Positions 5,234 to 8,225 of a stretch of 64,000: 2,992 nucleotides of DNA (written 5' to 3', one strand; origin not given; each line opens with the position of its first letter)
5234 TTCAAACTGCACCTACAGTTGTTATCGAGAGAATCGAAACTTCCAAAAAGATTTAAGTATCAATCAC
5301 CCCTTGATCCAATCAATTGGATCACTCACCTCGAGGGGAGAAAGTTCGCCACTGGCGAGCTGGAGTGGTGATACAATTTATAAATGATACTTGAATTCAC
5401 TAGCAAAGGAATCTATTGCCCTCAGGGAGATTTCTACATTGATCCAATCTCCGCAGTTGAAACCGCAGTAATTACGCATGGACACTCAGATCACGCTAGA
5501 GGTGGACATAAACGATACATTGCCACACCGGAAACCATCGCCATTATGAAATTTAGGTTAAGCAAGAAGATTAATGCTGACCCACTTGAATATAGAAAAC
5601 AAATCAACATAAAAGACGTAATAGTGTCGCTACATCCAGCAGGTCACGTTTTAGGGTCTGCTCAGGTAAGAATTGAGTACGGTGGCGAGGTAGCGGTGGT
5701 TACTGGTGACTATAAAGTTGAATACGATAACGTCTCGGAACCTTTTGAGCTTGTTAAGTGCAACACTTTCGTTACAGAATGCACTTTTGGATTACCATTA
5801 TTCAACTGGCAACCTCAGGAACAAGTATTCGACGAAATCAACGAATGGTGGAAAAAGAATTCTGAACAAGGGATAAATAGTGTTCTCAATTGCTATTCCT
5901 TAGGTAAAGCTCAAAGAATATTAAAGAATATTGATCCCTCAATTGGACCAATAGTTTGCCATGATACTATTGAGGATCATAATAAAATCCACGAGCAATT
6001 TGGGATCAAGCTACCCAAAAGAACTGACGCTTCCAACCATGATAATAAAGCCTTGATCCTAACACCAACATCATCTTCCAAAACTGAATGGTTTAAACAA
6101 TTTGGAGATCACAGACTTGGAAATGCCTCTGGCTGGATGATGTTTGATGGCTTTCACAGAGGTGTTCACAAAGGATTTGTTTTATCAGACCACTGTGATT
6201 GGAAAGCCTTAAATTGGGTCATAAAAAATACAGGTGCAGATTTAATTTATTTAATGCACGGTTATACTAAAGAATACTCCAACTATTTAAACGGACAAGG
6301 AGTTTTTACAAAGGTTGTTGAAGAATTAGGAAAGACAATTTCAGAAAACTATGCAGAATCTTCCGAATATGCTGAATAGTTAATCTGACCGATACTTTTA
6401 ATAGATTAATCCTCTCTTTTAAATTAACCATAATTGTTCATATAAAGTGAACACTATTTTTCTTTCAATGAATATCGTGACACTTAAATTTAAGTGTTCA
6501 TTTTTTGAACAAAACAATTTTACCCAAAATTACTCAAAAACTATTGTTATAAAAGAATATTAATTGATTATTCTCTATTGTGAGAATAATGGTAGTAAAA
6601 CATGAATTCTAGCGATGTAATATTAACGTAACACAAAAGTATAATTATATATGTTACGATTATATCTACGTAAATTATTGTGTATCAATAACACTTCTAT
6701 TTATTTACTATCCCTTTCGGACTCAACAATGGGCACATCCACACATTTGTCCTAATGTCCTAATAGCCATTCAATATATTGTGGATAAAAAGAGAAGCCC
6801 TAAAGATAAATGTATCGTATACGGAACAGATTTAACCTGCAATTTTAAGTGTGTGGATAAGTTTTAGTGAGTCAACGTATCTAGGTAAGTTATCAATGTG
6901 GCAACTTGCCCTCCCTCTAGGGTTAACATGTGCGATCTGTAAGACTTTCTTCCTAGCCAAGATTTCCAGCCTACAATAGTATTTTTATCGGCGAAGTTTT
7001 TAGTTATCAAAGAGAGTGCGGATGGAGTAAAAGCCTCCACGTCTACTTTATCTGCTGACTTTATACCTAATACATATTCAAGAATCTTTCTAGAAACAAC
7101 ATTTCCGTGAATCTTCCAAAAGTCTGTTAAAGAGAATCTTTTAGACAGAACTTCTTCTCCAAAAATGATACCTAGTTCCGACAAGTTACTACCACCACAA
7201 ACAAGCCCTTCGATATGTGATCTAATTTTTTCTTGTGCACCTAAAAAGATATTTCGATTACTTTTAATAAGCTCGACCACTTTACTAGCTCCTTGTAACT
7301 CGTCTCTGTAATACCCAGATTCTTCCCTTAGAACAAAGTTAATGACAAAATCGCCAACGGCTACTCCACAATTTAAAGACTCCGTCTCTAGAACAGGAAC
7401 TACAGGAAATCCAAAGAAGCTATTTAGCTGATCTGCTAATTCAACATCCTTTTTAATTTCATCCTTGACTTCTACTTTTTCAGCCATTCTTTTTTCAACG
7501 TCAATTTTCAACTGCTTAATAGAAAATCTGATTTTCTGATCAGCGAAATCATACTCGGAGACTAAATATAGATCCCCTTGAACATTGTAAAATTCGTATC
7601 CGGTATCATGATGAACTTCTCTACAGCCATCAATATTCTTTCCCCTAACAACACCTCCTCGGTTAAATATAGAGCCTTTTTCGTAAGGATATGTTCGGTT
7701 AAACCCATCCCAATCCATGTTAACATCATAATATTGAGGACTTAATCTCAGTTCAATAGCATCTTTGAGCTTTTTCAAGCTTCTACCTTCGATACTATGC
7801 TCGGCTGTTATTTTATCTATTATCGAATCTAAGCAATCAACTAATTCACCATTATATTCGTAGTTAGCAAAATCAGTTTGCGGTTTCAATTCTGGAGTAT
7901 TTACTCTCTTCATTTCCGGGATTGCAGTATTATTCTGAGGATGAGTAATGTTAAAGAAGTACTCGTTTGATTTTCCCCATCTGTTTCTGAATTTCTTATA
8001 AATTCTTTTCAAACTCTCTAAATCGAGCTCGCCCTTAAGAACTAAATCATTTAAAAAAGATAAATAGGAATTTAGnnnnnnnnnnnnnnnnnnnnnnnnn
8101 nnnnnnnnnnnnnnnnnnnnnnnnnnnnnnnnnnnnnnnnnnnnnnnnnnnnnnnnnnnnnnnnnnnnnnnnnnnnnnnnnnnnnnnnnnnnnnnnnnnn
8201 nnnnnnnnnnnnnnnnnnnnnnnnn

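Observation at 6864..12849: Uncharacterised 922-aa protein in an apparent operon with Smr and PepF, opposite a degenerate P-loop NTPase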

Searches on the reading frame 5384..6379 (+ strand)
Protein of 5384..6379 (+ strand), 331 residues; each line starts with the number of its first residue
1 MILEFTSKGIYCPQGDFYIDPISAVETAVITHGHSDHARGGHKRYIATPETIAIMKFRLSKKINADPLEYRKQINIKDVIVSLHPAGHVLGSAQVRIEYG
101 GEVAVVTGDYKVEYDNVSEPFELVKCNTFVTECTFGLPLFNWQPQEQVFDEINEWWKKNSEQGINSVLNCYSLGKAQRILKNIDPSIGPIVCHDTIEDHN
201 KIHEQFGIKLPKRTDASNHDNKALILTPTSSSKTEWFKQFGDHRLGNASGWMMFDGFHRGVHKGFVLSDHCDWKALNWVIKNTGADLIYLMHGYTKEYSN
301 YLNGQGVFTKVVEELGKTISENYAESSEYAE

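Call 3: search_protein_families(library=pfam, proteins=[window:5384-6379:+], max_evalue=0.1)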
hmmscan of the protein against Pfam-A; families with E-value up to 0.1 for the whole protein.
window:5384-6379:+ (331 aa): 1 family
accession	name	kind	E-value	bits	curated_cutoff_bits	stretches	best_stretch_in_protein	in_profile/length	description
PF00753.33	Lactamase_B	-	0.00054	20.4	22.7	0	71-121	111-161/196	Metallo-beta-lactamase superfamily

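Call 4: search_protein_families(library=ncbifam, proteins=[window:5384-6379:+], max_evalue=0.1)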
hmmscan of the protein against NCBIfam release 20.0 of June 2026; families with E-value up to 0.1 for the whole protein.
window:5384-6379:+ (331 aa): 4 families
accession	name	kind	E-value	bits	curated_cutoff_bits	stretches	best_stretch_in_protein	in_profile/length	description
TIGR04122.1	Xnuc_lig_assoc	equivalog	1.5e-119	398.6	325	1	2-312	1-319/326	ligase-associated DNA damage response exonuclease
TIGR03675.1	arCOG00543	equivalog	1.3e-08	33.5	580.2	1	67-181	301-420/631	beta-CASP ribonuclease aCPSF1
NF045584.1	cas14_MBL_CASP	equivalog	2e-06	26.4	800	1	68-181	127-238/612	type VII CRISPR-associated protein Cas14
NF047419.1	RNase_J1_RnjA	exception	0.018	13.8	820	1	20-128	55-176/549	ribonuclease J1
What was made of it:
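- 5384..6379 (+): Convergent neighbour: a ligase-associated DNA damage response exonuclease (MBL/beta-CASP). It is part of the conserved backbone, not of the finding. TIGR04122 scores 1.5e-119, above its cut-off (call 4).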

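Call 17: search_protein_families(library=padloc, proteins=[window:5384-6379:+], max_evalue=0.1)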
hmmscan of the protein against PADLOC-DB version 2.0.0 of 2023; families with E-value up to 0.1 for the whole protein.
window:5384-6379:+ (331 aa): 0 families

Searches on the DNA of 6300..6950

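Call 47: search_rna_families(source=window, start=6300, end=6950, threshold=evalue, max_evalue=1)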
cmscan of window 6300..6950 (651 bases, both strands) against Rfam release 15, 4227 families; matches with E-value up to 1: 0.
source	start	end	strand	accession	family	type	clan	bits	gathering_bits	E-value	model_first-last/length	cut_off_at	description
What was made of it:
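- On Structured non-coding RNA (spacer): No Rfam hit at E<=1 (call 47).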

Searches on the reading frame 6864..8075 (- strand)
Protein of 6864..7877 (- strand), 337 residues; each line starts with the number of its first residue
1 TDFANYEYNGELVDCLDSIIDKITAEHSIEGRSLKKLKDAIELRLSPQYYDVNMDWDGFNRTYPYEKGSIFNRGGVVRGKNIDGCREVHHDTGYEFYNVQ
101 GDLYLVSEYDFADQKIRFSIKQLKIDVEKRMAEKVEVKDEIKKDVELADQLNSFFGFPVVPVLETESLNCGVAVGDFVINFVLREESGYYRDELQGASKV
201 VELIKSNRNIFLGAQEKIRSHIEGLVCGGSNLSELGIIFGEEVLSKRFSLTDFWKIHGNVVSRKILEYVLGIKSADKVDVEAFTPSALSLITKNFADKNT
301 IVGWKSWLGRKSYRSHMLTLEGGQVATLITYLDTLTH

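Call 43: search_protein_families(library=pfam, proteins=[window:6864-7877:-], max_evalue=10)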
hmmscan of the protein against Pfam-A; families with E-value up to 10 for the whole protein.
window:6864-7877:- (337 aa): 0 families

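Call 51: predict_structure(alignment_id=A2)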
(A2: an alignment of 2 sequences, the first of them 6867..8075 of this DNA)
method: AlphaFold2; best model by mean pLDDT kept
length: 403 residues; sequences in the alignment: 2
mean_pLDDT: 34.8   pTM: 0.29
mean pLDDT of the five models: 34.8, 33.8, 33.6, 33.3, 30.5
residues with pLDDT >= 90: 0; 70-90: 0; 50-70: 29; < 50: 374
segments of 3 or more residues with pLDDT < 50: 1-13, 15-267, 272-276, 290-318, 334-403
pLDDT, mean of each block of 10 residues (from residue 1): 44 45 45 31 22 22 23 27 40 38 35 24 32 27 28 30 37 32 33 41 39 30 20 24 38 37 46 50 52 40 35 44 52 46 29 33 23 28 37 36 30
secondary structure, 60 per line:
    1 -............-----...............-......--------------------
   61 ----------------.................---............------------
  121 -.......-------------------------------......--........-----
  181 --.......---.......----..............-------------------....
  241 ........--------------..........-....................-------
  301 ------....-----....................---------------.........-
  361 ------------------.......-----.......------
elements in order: H2-13 H19-33 H35-40 H77-93 H97-108 H122-128 E160-165 E168-175 E183-189 H193-199 H204-217 H237-248 H263-272 H274-293 H307-310 H316-335 H351-359 E379-385 E391-397
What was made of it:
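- Tried and rejected: AlphaFold2 on residues 520-922 with a two-sequence alignment gave pLDDT 34.8 (call 51).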

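Call 74: fold_search(model_id=the predicted structure, library=pdb)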
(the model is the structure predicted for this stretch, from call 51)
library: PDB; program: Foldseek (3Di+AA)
matches with E <= 10: 147; with E <= 0.001: 0
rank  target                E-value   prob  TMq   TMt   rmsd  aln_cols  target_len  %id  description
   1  2jhn_A                3.4e-01  0.04  0.07  0.09  19.0       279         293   16  3-methyladenine dna-glycosylase from Archaeoglobus fulgidus (released 2007-04-10)
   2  8wmm_A                4.9e-01  0.03  0.09  0.04  25.3       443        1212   12  Structure of CbCas9-PcrIIC1 complex bound to 28-bp DNA substrate (20-nt complementary) (released 2024-06-05)
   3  2r9a_A                5.1e-01  0.09  0.06  0.11  24.6       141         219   13  Crystal structure of human XLF (released 2008-01-01)
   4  1r49_A                6.6e-01  0.06  0.08  0.07  21.1       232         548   10  Human topoisomerase I (Topo70) double mutant K532R/Y723F (released 2003-12-16)
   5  2jhj_A                6.6e-01  0.03  0.07  0.09  18.8       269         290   15  3-methyladenine dna-glycosylase from Archaeoglobus fulgidus (released 2007-04-10)
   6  1rrj_A                1.2e+00  0.04  0.08  0.06  19.3       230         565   12  Structural Mechanisms of Camptothecin Resistance by Mutations in Human Topoisomerase I (released 2004-07-06)
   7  8iyq_A                1.2e+00  0.02  0.08  0.04  25.3       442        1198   12  Structure of CbCas9 bound to 20-nucleotide complementary DNA substrate (released 2024-06-05)
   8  9dxf_A                1.5e+00  0.03  0.08  0.07  29.0       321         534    9  attLmm bound serine integrase and RDF complex in the post-rotation state (released 2026-01-21)
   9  5mu3_B                1.6e+00  0.06  0.07  0.15  17.1       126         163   10  Crystal structure of Ctf19-Mcm21 kinetochore assembly bound with Ctf19-Mcm21 binding motif of central kinetochore subu (released 2017-11-01)
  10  2r9a_B                1.7e+00  0.06  0.07  0.12  22.9       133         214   10  Crystal structure of human XLF (released 2008-01-01)
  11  2dzz                  2.0e+00  0.03  0.08  0.08  21.3       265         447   10  Crystal structure of N392V mutant of yeast bleomycin hydrolase (released 2007-08-14)
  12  4oy2_C                2.0e+00  0.03  0.11  0.10  24.5       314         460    6  Crystal structure of TAF1-TAF7, a TFIID subcomplex (released 2014-06-25)
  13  7lsy_H                2.1e+00  0.07  0.07  0.12  23.8       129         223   13  NHEJ Short-range synaptic complex (released 2021-04-14)
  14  1lpq_A                2.4e+00  0.03  0.10  0.08  19.2       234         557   12  Human DNA Topoisomerase I (70 Kda) In Non-Covalent Complex With A 22 Base Pair DNA Duplex Containing an 8-oxoG Lesion (released 2002-08-16)
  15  1sc7_A                2.5e+00  0.02  0.10  0.08  19.3       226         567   11  Human DNA Topoisomerase I (70 Kda) In Complex With The Indenoisoquinoline MJ-II-38 and Covalent Complex With A 22 Base (released 2005-04-19)
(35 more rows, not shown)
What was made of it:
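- On PD-(D/E)xK nuclease superfamily (big protein, C-terminal module): The AlphaFold2 model has pLDDT 34.8 (call 51), and the best Foldseek probability is 0.15 or less (call 74).
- Tried and rejected: Foldseek against PDB on the second model found nothing at E<=0.001, as expected (call 74).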
